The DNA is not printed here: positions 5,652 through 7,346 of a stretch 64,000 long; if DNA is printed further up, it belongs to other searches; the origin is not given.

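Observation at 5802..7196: Eukaryote-like tubulin (artubulin) gene in an archaeal chromosome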

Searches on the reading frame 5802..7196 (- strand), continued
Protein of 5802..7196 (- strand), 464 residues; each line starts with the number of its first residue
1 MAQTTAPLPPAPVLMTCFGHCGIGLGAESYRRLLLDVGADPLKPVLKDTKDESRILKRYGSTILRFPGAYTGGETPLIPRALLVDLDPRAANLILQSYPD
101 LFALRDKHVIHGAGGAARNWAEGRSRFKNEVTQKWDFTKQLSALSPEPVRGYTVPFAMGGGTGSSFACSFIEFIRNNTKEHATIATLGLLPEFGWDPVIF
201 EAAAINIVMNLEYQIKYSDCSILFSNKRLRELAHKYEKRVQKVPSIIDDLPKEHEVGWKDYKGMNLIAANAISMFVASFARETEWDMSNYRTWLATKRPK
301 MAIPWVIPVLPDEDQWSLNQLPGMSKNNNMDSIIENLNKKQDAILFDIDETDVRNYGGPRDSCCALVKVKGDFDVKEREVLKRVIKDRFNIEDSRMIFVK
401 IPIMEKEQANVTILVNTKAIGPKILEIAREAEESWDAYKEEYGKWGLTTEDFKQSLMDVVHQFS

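Call 23: search_protein_families(library=pfam, proteins=[L064:8731-9540:+, L064:9542-9841:+, L064:11380-11925:+, L024:5273-5638:+, L071:9034-9780:-, L064:11996-13546:+, L064:13550-14749:+], max_evalue=0.1)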
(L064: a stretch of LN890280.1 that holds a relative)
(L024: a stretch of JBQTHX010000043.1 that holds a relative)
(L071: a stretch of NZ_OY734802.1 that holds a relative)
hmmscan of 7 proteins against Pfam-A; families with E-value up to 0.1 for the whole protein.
L064:8731-9540:+ (269 aa): 48 families (the best 25 are shown)
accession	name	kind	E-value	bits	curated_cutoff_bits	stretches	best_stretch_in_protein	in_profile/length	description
PF00515.34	TPR_1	-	4.1e-43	143.9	27.8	6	41-74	1-34/34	Tetratricopeptide repeat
PF07719.23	TPR_2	-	1.2e-41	137.8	27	6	76-106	2-32/34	Tetratricopeptide repeat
PF14559.12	TPR_19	-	6.7e-36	122.9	25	5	21-76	5-59/68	Tetratricopeptide repeat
PF13431.12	TPR_17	-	4.3e-31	105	24.4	5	29-61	1-33/34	Tetratricopeptide repeat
PF13432.12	TPR_16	-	4.7e-31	107.3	32.7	4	47-106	3-62/65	Tetratricopeptide repeat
PF13428.12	TPR_14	-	6e-29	98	23.5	4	181-219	5-43/44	Tetratricopeptide repeat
PF13174.12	TPR_6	-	6.9e-27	92.7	26.3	3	42-74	1-33/33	Tetratricopeptide repeat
PF12895.13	ANAPC3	-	1.2e-25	90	27.2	4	156-235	2-80/82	Anaphase-promoting complex, cyclosome, subunit 3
PF13181.12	TPR_8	-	2.6e-25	86.8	25.7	3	42-74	2-34/34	Tetratricopeptide repeat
PF13424.12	TPR_12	-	2.9e-23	82.3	30.1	4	43-103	5-73/77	Tetratricopeptide repeat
PF14853.12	Fis1_TPR_C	-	3.1e-17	62.9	25.3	2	112-146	4-38/53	Fis1 C-terminal tetratricopeptide repeat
PF13176.12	TPR_7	-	4.8e-17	61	27.9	1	77-106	1-32/36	Tetratricopeptide repeat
PF13414.12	TPR_11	-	2.2e-16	59.7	26.8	4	17-53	4-40/42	TPR repeat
PF13371.12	TPR_9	-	1.2e-15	57.8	35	2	82-144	2-64/73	Tetratricopeptide repeat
PF23914.1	TPR_CcmH_CycH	-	3.4e-15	56.7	42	2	120-210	61-154/158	Cytochrome c-type biogenesis protein H TPR domain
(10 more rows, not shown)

L064:9542-9841:+ (99 aa): 3 families
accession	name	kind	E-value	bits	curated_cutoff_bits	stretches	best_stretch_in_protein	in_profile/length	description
PF09851.14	SHOCT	-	0.00069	19.7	27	1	70-95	2-27/28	Short C-terminal domain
PF08044.16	DUF1707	-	0.011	16.2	27.6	1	67-89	8-30/53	DUF1707 SHOCT-like domain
PF04028.18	DUF374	-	0.063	13.3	26.8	0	6-38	30-60/69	Domain of unknown function (DUF374)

L064:11380-11925:+ (181 aa): 1 family
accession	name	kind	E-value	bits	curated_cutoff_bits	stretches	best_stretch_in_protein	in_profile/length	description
PF16692.10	Folliculin_C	-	0.062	13.3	27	0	20-82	114-176/227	Folliculin C-terminal domain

L024:5273-5638:+ (121 aa): 10 families
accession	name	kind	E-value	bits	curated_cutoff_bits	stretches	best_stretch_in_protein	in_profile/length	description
PF09851.14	SHOCT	-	5.6e-08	32.7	27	1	93-118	2-27/28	Short C-terminal domain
PF05758.17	Ycf1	-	0.0027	16.1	29.4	1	2-94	183-274/945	Ycf1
PF09804.14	DENND11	-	0.003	17.6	27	1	16-101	90-173/283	DENN domain-containing protein 11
PF13171.11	DUF4004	-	0.0044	17.9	27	1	21-120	53-146/197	Protein of unknown function (DUF4004)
PF06658.17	DUF1168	-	0.0056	16.9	22.1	1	30-87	56-114/137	Protein of unknown function (DUF1168)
PF06375.16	AP3D1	-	0.014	15.9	28.2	1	41-86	65-112/156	AP-3 complex subunit delta-1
PF20191.3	DUF6554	-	0.032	15.2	27.5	1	31-76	52-97/102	Family of unknown function (DUF6554)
PF21730.2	Vma22_CCDC115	-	0.033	15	28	1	45-88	73-117/143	Vma22/CCDC115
PF04774.20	HABP4_PAI-RBP1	-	0.043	15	21.8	1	51-116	39-100/115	Hyaluronan / mRNA binding family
PF25789.1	TPR_NAA35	-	0.044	13.1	27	1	41-87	182-228/376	NAA35-like, TPR repeats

L071:9034-9780:- (248 aa): 5 families
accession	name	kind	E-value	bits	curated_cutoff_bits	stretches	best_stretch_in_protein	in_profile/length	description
PF13240.11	Zn_Ribbon_1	-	3.2e-05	24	25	1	86-104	2-20/23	zinc-ribbon domain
PF13248.11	Zn_ribbon_3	-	0.00071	19.4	27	1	84-106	3-25/26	zinc-ribbon domain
PF12773.13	DZR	-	0.005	17.4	27.3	1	84-104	25-45/45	Double zinc ribbon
PF17032.10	Zn_ribbon_15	-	0.0057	17.9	28.9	1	83-104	52-73/73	zinc-ribbon family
PF20237.3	DUF6594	-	0.086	13.2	30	0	105-230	133-218/238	Family of unknown function (DUF6594)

L064:11996-13546:+ (516 aa): 9 families
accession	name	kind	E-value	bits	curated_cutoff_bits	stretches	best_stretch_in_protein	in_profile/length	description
PF24684.1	Vgb_lyase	-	5.7e-23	81.6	50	1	71-284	86-281/290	Virginiamycin B lyase family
PF08450.18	SGL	-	9.7e-09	35.6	26.3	1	184-266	144-225/246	SMP-30/Gluconolactonase/LRE-like region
PF01436.27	NHL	-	4.5e-06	26.9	20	1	132-155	5-28/28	NHL repeat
PF16819.11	DUF5074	-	0.00043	19.9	27.2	0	128-170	181-226/353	Domain of unknown function (DUF5074)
PF21959.2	DUF6923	-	0.0027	18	27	0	85-136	134-185/234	Repeat of unknown function (DUF6923)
PF07494.17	Reg_prop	-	0.0033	17.9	20.4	0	221-236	5-19/24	Two component regulator propeller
PF25021.1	TEN_NHL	-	0.051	13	27.1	0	266-288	140-162/357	Teneurin NHL domain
PF23500.1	DUF7133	-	0.059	13.1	27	0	71-152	79-156/385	Domain of unknown function (DUF7133)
PF03022.22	MRJP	-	0.083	12.7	19.8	0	272-287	5-20/288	Major royal jelly protein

L064:13550-14749:+ (399 aa): 2 families
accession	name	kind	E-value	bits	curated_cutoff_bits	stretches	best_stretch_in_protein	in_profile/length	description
PF01142.23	TruD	-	3.2e-90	303.4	27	1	9-388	2-412/412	tRNA pseudouridine synthase D (TruD)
PF17374.7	DUF5396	-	0.078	11.3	25.9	0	47-138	754-847/947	Family of unknown function (DUF5396)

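Call 24: predict_structure(alignment_id=A1)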
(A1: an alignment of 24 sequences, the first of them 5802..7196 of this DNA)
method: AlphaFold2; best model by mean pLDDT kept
length: 464 residues; sequences in the alignment: 24
mean_pLDDT: 74.9   pTM: 0.83
mean pLDDT of the five models: 74.9, 54.1, 48.9, 47.6, 42.4
residues with pLDDT >= 90: 78; 70-90: 223; 50-70: 130; < 50: 33
segments of 3 or more residues with pLDDT < 50: 1-9, 83-90, 156-160, 321-324
pLDDT, mean of each block of 10 residues (from residue 1): 38 58 68 80 73 74 67 70 48 58 61 59 78 68 60 51 69 74 79 64 82 86 89 91 80 66 87 84 63 60 90 65 62 89 86 70 90 90 90 88 83 89 90 91 91 94 87
secondary structure, 60 per line:
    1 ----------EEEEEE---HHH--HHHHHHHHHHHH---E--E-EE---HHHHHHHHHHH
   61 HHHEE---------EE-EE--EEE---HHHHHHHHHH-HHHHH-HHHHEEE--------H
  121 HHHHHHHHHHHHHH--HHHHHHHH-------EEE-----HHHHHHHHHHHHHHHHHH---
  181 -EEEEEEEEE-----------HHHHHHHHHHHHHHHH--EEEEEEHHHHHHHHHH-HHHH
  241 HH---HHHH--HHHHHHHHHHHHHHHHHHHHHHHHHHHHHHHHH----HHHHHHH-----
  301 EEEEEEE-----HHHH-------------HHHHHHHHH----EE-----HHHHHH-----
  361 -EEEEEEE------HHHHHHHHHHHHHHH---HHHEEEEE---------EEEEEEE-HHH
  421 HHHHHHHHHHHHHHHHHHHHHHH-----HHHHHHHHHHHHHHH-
elements in order: E11-16 H25-36 H50-63 E82-84 H88-97 H99-103 H105-108 E109-111 H120-134 H137-144 E152-154 H160-177 E182-190 H202-217 E220-225 H226-235 H237-242 H246-249 H252-284 H289-295 E301-307 H313-316 H330-338 H350-355 E362-368 H375-389 E396-400 E410-416 H418-443 H449-463

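Call 26: search_protein_representatives(alignment_id=A1)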
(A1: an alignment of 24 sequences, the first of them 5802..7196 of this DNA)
Query: 24 sequences, 458 profile positions. Proteins with E-value up to 0.001 (for the whole library): 630; up to 1e-10: 31; up to 1e-30: 6. The best 150 are listed.
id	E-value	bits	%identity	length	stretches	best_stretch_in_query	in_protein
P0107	6.2e-216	733.9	-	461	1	5-457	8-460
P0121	1.0e-70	255.2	-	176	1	102-240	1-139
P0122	1.2e-59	218.7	-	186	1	264-402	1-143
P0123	4.2e-42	160.9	-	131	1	359-458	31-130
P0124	4.4e-39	151.0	-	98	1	361-458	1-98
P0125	5.5e-32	127.6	-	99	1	361-457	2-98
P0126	9.7e-28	113.6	-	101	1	264-335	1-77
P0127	1.2e-22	96.7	-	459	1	77-454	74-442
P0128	6.8e-21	91.0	-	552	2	77-231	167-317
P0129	3.6e-15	72.1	-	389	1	13-234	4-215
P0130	1.3e-14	70.3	-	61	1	398-457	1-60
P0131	5.3e-14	68.3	-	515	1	8-249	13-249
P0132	1.6e-13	66.7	-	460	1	76-236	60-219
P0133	1.6e-13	66.7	-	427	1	70-234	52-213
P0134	3.7e-13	65.5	-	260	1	10-222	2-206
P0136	8.5e-13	64.3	-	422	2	78-235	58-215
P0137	1.1e-12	63.9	-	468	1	78-244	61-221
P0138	3.0e-12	62.5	-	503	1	11-427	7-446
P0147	6.6e-11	58.1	-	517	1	13-274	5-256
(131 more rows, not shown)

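Call 27: search_protein_families(library=pfam, proteins=[P0127, P0128, P0129, P0131, P0132, P0133, P0136, P0137, P0138, P0147], max_evalue=0.001)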
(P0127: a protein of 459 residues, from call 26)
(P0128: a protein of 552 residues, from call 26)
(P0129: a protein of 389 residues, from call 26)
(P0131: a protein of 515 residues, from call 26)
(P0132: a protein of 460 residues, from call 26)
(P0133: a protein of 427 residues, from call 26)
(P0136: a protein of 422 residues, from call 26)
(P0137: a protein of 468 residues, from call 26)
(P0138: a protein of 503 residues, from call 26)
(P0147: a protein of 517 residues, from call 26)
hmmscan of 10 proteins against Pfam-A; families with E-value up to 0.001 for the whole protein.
P0127 (459 aa): 2 families
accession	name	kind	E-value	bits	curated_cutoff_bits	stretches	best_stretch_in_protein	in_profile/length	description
PF00091.31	Tubulin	-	2.1e-29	103.6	33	1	21-225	3-189/190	Tubulin/FtsZ family, GTPase domain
PF13809.12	Tubulin_2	-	4.3e-06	26.7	27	1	117-215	124-234/356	Tubulin like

P0128 (552 aa): 4 families
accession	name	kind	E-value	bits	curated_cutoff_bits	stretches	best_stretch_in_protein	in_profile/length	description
PF00091.31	Tubulin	-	1.6e-99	332.3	33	2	165-319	41-189/190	Tubulin/FtsZ family, GTPase domain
PF03953.22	Tubulin_C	-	7e-43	146.2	26.6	1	369-489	1-124/126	Tubulin C-terminal domain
PF14881.12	Tubulin_3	-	2.3e-08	34.3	30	0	228-301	64-142/180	Tubulin domain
PF13809.12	Tubulin_2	-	1.7e-06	28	27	0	77-117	167-209/356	Tubulin like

P0129 (389 aa): 2 families
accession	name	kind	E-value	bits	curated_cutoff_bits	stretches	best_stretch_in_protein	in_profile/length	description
PF00091.31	Tubulin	-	9.3e-59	199.3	33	1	3-214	1-189/190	Tubulin/FtsZ family, GTPase domain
PF10644.15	Misat_Tub_SegII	-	0.00043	21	26.5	1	2-83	1-80/115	Misato Segment II tubulin-like domain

P0131 (515 aa): 2 families
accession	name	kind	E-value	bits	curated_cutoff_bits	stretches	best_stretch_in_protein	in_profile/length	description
PF00091.31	Tubulin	-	8.5e-51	173.4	33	1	17-236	1-189/190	Tubulin/FtsZ family, GTPase domain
PF03953.22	Tubulin_C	-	9.8e-17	61.7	26.6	1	286-430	1-122/126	Tubulin C-terminal domain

P0132 (460 aa): 2 families
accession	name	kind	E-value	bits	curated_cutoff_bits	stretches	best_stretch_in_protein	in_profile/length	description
PF00091.31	Tubulin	-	3.7e-52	177.8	33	1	5-216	3-189/190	Tubulin/FtsZ family, GTPase domain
PF03953.22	Tubulin_C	-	4.9e-11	43.3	26.6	1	269-406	3-124/126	Tubulin C-terminal domain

P0133 (427 aa): 2 families
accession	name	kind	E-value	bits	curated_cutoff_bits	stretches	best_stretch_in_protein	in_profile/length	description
PF00091.31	Tubulin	-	7.6e-54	183.3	33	1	3-211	1-188/190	Tubulin/FtsZ family, GTPase domain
PF03953.22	Tubulin_C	-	1.8e-10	41.5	26.6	1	263-371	3-121/126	Tubulin C-terminal domain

P0136 (422 aa): 2 families
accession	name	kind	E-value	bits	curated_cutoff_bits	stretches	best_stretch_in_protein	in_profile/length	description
PF00091.31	Tubulin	-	2.1e-31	110.1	33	1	5-212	3-188/190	Tubulin/FtsZ family, GTPase domain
PF13809.12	Tubulin_2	-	5.3e-05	23.1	27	1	113-192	149-229/356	Tubulin like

P0137 (468 aa): 4 families
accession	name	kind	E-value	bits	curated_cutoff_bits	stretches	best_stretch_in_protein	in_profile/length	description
PF00091.31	Tubulin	-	6.2e-55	186.9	33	1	4-210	1-189/190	Tubulin/FtsZ family, GTPase domain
PF03953.22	Tubulin_C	-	4.4e-09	37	26.6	1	260-379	1-122/126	Tubulin C-terminal domain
PF10644.15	Misat_Tub_SegII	-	2.6e-05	25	26.5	1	4-75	2-71/115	Misato Segment II tubulin-like domain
PF14881.12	Tubulin_3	-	0.00086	19.5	30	0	115-183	56-122/180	Tubulin domain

P0138 (503 aa): 0 families

P0147 (517 aa): 2 families
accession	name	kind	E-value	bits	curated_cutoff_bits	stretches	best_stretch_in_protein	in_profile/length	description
PF00091.31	Tubulin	-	1.4e-49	169.4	33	1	4-215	1-189/190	Tubulin/FtsZ family, GTPase domain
PF03953.22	Tubulin_C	-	1.2e-06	29.2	26.6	1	393-441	77-124/126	Tubulin C-terminal domain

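Call 28: fold_search(model_id=the predicted structure, library=pdb)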
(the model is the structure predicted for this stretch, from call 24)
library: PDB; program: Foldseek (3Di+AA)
matches with E <= 10: 1414; with E <= 0.001: 1052
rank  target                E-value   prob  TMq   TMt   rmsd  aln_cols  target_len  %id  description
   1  9edr_A                5.3e-16  1.00  0.69  0.74   5.5       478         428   18  Tubulin Cofactors D,E,G,C and Tubulin complex -- TBCC N Terminus Bound to Tubulin (released 2026-02-04)
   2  9imo_B                2.0e-15  1.00  0.67  0.73   5.5       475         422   16  Crystal structure of Tubulin-RB3-TTL-Y12 (released 2025-02-26)
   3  9e2g_AB               2.3e-15  1.00  0.67  0.72   5.5       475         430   17  Cryo-EM structure of 48 nm repeat of microtubule doublet from T. brucei flagellum (released 2025-03-12)
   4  8utn_B                2.4e-15  1.00  0.68  0.72   6.1       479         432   17  KIF1A[1-393] AMP-PNP bound two-heads-bound state in complex with a microtubule (class T23L1) (released 2024-06-12)
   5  9edt_A                4.3e-15  1.00  0.69  0.74   5.7       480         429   18  Tubulin cofactors D,E,G bound to tubulin dimer (released 2026-02-04)
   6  9wdb_b                5.0e-15  1.00  0.66  0.71   5.8       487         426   16  Paclitaxel/GMPCPP-stabilized human alpha1A/beta3 S239C microtubule (released 2026-04-01)
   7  4f6r_A                5.0e-15  1.00  0.65  0.68   6.2       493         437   16  Tubulin:Stathmin-like domain complex (released 2012-07-18)
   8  5s54_B                5.2e-15  1.00  0.70  0.76   4.8       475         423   16  Tubulin-Z2856434816-complex (released 2021-06-30)
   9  3ryc_A                6.1e-15  1.00  0.63  0.67   6.3       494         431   16  Tubulin: RB3 stathmin-like domain complex (released 2011-10-05)
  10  9rpd_A                6.7e-15  1.00  0.65  0.68   6.2       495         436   16  D. melanogaster Augmin TII N-clamp (GST-fusion) bound to a microtubule, well-defined subset of particles (released 2025-08-27)
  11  8utn_I                8.7e-15  1.00  0.68  0.72   6.0       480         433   17  KIF1A[1-393] AMP-PNP bound two-heads-bound state in complex with a microtubule (class T23L1) (released 2024-06-12)
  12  6h9b_B                8.7e-15  1.00  0.67  0.71   5.8       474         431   17  1,1-Diheterocyclic Ethylenes Derived from Quinaldine and Carbazole as New Tubulin Polymerization Inhibitors: Synthesis (released 2018-12-19)
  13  3ryc_C                9.6e-15  1.00  0.63  0.67   6.2       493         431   17  Tubulin: RB3 stathmin-like domain complex (released 2011-10-05)
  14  9hxc_A                1.1e-14  1.00  0.69  0.74   4.9       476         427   18  CryoEM structure of Asgard AtubA/B2 microtubule (released 2025-04-02)
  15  7evb                  1.1e-14  1.00  0.69  0.75   5.4       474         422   15  Odinarchaeota tubulin (OdinTubulin) H393D mutant, in a protofilament arrangement, bound to 77% GTP/23% and 2 Na+ (released 2022-03-23)
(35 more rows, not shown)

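Call 31: find_encoding_contigs(protein=P0110, flank=6000, max_places=2)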
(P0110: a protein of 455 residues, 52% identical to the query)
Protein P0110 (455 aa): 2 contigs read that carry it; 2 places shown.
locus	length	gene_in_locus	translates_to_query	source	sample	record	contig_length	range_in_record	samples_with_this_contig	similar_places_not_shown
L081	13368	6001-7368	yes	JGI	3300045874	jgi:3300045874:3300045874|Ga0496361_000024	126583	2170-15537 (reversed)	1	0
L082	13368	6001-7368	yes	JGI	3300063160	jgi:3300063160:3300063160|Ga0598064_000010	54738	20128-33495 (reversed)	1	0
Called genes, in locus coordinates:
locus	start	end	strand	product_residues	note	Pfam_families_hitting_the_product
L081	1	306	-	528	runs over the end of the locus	PF00324:AA_permease, PF13520:AA_permease_2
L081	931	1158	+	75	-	-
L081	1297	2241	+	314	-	PF00742:Homoserine_dh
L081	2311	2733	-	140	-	-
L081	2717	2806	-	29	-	-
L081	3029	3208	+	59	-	PF06348:DUF1059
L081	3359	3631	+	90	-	-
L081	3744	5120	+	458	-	PF13440:Polysacc_synt_3 (weak)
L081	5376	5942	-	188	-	-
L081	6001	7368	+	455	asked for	PF00091:Tubulin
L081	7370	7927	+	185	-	-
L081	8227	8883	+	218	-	PF12644:DUF3782, PF07788:PDDEXK_10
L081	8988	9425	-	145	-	PF01909:NTP_transf_2, PF18765:Polbeta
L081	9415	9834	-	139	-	PF05168:HEPN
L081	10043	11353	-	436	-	PF00083:Sugar_tr, PF07690:MFS_1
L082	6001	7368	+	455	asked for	PF00091:Tubulin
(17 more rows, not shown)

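Call 32: find_encoding_contigs(protein=P0098, flank=6000, max_places=2)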
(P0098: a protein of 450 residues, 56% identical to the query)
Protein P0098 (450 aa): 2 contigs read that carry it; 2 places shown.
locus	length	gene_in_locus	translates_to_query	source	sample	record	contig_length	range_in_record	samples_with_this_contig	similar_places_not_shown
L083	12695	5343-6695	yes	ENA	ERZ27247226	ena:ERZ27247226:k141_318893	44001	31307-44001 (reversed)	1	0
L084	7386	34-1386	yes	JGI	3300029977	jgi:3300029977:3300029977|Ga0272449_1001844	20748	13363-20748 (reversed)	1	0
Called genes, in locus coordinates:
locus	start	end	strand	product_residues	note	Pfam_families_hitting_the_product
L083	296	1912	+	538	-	PF04055:Radical_SAM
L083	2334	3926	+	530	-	PF00528:BPD_transp_1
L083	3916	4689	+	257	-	PF00005:ABC_tran, PF13304:AAA_21 (weak)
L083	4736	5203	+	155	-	PF09821:AAA_assoc_C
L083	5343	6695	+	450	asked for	PF00091:Tubulin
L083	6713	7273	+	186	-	-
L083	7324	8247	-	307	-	PF00890:FAD_binding_2 (faint), PF01266:DAO (faint), PF03486:HI0933_like (faint), PF07992:Pyr_redox_2, PF12831:FAD_oxidored (faint), PF13450:NAD_binding_8 (faint), PF13738:Pyr_redox_3, PF00070:Pyr_redox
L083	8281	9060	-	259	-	PF02593:DUF166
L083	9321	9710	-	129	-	PF01008:IF-2B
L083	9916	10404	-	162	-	PF01008:IF-2B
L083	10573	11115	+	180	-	PF02778:tRNA_int_endo_N, PF01974:tRNA_int_endo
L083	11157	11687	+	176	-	PF03205:MobB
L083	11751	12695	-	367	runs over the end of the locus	PF02492:cobW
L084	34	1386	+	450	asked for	PF00091:Tubulin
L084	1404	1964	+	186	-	-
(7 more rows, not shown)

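Call 33: find_encoding_contigs(protein=P0102, flank=6000, max_places=2)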
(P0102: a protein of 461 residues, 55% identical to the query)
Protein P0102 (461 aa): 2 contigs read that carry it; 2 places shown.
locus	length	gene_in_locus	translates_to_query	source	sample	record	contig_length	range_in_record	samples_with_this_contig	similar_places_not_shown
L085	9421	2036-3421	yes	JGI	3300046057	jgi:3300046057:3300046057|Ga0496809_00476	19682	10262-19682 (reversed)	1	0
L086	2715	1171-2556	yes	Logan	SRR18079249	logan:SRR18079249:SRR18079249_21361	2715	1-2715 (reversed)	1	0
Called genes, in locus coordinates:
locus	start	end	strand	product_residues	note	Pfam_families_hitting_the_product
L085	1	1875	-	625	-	?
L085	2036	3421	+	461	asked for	PF00091:Tubulin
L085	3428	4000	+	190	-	-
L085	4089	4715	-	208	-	PF01025:GrpE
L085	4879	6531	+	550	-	PF00890:FAD_binding_2 (faint), PF01266:DAO, PF01494:FAD_binding_3, PF07992:Pyr_redox_2 (faint), PF12831:FAD_oxidored (weak), PF16901:DAO_C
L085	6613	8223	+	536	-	PF06418:CTP_synth_N, PF00117:GATase, PF07722:Peptidase_C26 (weak)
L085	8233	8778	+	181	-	PF13238:AAA_18, PF13521:AAA_28 (faint)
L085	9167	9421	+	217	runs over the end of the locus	PF01066:CDP-OH_P_transf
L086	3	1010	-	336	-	?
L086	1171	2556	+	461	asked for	PF00091:Tubulin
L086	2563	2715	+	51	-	?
